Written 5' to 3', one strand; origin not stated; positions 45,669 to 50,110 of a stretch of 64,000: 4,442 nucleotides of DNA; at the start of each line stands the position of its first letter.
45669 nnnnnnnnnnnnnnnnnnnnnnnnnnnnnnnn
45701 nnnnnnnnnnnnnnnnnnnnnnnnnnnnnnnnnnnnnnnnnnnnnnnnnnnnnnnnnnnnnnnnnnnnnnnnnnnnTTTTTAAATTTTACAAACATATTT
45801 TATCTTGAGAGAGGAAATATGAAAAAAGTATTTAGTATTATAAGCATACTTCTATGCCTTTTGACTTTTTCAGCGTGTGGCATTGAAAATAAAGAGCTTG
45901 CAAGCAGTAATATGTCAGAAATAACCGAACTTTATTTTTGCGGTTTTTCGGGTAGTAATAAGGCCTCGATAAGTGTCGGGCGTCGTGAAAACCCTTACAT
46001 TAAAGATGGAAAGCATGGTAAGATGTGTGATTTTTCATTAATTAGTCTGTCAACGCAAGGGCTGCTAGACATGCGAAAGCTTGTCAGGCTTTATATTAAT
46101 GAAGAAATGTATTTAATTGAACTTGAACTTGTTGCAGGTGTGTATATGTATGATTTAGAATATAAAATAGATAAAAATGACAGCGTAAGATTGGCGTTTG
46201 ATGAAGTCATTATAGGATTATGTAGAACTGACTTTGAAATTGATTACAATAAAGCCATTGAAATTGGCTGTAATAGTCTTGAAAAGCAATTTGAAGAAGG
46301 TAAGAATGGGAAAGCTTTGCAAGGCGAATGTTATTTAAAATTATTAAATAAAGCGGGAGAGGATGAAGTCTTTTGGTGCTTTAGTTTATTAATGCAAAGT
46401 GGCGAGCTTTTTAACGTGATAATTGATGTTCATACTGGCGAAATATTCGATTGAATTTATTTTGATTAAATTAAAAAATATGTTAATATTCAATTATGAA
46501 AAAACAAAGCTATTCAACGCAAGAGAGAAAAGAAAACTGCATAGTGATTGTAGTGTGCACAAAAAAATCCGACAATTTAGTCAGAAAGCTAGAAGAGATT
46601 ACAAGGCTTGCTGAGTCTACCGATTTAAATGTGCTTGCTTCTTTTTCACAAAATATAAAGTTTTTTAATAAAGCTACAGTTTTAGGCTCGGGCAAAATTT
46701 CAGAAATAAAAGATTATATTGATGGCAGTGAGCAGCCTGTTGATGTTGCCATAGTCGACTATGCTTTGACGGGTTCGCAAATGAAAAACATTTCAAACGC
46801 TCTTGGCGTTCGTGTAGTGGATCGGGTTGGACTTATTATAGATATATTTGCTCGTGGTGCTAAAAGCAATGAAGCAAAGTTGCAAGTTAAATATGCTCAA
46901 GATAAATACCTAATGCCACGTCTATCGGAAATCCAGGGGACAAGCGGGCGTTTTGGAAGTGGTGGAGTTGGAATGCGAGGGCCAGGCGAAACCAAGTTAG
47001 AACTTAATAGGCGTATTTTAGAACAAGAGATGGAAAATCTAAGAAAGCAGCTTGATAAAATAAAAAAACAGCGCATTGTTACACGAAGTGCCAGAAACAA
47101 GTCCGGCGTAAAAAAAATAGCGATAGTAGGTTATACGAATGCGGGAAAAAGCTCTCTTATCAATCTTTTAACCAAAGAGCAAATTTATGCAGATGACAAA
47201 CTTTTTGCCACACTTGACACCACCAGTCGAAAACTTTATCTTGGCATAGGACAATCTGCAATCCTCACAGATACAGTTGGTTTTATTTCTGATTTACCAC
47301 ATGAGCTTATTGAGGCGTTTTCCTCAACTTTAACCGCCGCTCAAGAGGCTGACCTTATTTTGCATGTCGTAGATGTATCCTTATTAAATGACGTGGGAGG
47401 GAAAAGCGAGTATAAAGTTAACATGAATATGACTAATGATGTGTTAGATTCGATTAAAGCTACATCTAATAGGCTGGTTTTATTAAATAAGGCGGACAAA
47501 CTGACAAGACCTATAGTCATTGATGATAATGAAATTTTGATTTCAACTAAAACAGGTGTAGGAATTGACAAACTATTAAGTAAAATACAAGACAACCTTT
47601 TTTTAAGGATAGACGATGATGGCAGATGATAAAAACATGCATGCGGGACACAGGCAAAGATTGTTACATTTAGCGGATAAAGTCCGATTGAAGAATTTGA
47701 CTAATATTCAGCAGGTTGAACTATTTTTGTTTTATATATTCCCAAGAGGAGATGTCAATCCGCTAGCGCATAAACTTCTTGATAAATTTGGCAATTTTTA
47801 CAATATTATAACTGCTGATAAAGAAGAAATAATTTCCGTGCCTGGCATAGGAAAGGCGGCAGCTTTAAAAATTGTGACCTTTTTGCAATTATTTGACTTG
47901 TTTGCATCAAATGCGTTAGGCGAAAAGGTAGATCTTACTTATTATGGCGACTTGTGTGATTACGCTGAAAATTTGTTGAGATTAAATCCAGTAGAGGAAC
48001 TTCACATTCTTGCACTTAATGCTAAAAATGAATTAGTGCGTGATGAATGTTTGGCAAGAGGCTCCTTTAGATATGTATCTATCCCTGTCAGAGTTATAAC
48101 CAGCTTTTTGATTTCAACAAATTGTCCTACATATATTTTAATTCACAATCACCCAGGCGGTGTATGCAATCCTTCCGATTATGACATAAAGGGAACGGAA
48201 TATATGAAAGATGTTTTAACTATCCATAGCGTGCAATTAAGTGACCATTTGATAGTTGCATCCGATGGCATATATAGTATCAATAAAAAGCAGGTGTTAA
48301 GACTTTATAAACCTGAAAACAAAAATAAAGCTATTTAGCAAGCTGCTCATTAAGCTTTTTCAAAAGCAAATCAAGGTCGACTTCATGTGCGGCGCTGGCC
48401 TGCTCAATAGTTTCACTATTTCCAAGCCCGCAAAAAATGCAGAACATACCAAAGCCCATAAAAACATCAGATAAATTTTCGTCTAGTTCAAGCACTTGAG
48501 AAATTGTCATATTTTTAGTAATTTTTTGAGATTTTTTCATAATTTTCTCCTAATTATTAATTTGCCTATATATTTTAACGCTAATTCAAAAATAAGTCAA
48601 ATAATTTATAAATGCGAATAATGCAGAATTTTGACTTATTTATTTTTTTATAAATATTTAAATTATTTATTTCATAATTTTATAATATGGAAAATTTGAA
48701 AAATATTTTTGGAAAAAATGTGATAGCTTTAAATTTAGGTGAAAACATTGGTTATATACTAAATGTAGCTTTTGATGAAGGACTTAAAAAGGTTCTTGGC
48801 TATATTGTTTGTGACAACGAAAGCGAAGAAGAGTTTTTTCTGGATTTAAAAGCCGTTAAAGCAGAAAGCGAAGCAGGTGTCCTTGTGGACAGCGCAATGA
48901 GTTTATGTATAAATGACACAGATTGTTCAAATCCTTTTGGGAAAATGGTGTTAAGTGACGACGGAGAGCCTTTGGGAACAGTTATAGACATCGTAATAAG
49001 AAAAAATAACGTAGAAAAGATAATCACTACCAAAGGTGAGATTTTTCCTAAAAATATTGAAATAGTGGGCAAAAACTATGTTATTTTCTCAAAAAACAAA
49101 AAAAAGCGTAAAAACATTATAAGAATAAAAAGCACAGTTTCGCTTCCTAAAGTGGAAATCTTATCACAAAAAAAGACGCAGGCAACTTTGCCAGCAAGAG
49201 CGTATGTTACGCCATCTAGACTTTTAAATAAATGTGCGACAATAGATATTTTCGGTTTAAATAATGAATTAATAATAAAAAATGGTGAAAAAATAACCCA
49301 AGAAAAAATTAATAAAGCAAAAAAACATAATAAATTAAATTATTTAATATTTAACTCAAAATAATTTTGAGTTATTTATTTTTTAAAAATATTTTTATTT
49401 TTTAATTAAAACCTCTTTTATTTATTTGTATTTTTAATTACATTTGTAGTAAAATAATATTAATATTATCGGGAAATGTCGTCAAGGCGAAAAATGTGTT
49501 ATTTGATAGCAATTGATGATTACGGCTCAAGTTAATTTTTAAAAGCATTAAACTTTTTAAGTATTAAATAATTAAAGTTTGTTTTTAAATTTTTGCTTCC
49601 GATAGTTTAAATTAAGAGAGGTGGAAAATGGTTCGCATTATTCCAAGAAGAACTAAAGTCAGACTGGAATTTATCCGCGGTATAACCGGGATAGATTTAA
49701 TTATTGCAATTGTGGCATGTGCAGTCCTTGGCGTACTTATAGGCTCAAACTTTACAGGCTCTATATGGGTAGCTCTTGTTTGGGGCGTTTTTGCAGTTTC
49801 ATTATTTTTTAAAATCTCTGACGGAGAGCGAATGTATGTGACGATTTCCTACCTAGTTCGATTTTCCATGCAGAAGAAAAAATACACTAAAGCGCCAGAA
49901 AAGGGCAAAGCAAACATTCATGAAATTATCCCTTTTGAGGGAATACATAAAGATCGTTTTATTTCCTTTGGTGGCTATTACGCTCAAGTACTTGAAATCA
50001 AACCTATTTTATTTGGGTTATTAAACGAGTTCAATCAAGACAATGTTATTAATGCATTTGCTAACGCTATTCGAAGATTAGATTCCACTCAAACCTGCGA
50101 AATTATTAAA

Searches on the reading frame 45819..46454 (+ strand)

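Call 9: search_protein_families(library=pfam, proteins=[window:45819-46454:+], max_evalue=0.001)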
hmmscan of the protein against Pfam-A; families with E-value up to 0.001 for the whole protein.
window:45819-46454:+ (211 aa): 0 families

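Call 50: search_protein_families(library=ncbifam, proteins=[window:45819-46454:+], max_evalue=0.01)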
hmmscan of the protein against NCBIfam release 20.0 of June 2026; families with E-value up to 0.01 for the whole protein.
window:45819-46454:+ (211 aa): 1 family
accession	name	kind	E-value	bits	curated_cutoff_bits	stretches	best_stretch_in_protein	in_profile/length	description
NF047813.1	LIC13410_lipo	equivalog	0.0083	16.2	180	0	1-30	1-30/123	LIC13410 family lipoprotein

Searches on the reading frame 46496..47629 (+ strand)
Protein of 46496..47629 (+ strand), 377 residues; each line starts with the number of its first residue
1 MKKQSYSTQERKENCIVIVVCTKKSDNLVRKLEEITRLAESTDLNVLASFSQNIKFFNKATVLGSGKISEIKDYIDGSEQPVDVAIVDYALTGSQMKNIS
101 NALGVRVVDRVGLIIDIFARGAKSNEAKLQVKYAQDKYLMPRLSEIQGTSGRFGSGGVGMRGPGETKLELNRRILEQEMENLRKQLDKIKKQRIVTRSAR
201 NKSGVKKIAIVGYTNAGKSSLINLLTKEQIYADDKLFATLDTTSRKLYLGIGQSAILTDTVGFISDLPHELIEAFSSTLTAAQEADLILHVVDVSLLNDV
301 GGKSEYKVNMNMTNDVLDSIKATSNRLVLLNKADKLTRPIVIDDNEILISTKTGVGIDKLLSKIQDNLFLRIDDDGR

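Call 9: search_protein_families(library=pfam, proteins=[window:46496-47629:+], max_evalue=0.001)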
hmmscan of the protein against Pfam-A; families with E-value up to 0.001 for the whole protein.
window:46496-47629:+ (377 aa): 5 families
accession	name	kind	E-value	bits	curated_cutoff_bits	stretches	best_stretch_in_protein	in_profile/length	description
PF13167.11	GTP-bdg_N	-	5e-24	85.1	25.4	1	31-119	3-89/89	GTP-binding GTPase N-terminal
PF16360.10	GTP-bdg_M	-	9e-23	81.1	29.5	1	122-200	2-79/79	GTP-binding GTPase Middle Region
PF01926.29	MMR_HSR1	-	8.3e-20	71.4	21.9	1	207-332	1-113/113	50S ribosome-binding GTPase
PF02421.24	FeoB_N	-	2.6e-05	24.2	27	1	207-338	2-120/156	Ferrous iron transport protein B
PF00350.29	Dynamin_N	-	4.2e-05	24.1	27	0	208-239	1-32/168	Dynamin family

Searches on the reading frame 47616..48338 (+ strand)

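Call 9: search_protein_families(library=pfam, proteins=[window:47616-48338:+], max_evalue=0.001)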
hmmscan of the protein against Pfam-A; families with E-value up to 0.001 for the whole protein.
window:47616-48338:+ (240 aa): 4 families
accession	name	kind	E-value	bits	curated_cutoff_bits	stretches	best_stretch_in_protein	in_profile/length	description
PF04002.20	RadC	-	9e-25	87.4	22.1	1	112-225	6-119/121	RadC-like JAB domain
PF12826.13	HHH_2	-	3.2e-06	27.6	27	1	50-91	15-56/64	Helix-hairpin-helix motif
PF14520.12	HHH_5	-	2.7e-05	25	27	1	50-91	14-56/57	Helix-hairpin-helix domain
PF00633.29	HHH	-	0.00012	22.2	24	1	63-87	4-28/30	Helix-hairpin-helix motif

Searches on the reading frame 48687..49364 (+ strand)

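Call 9: search_protein_families(library=pfam, proteins=[window:48687-49364:+], max_evalue=0.001)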
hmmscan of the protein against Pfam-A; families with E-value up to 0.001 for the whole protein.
window:48687-49364:+ (225 aa): 1 family
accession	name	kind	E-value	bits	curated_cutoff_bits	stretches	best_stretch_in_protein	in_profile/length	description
PF05239.21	PRC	-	1.4e-11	44.7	21.2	2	80-150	6-74/78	PRC-barrel domain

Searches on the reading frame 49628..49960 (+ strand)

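Call 58: search_protein_families(library=pfam, proteins=[window:49628-49960:+], max_evalue=10)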
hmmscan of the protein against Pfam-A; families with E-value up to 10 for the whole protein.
seq(111 aa): 6 families
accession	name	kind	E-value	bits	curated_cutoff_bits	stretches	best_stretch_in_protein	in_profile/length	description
PF06963.18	FPN1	-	0.013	14.6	24.6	1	19-86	153-219/430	Ferroportin1 (FPN1)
PF19055.6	ABC2_membrane_7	-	0.1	11.9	22.7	1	6-65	167-225/410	ABC-2 type transporter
PF11670.13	MSP1a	-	0.11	12.2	27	1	16-59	117-159/252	Major surface protein 1a (MSP1a)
PF13239.11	2TM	-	0.13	12.8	24.8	1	28-64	24-59/79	2TM domain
PF19667.4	DUF6170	-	1.1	9.7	27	1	25-56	45-76/100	Family of unknown function (DUF6170)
PF04956.18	TrbC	-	1.3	9.8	27.9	1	16-61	45-89/98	TrbC/VIRB2 pilin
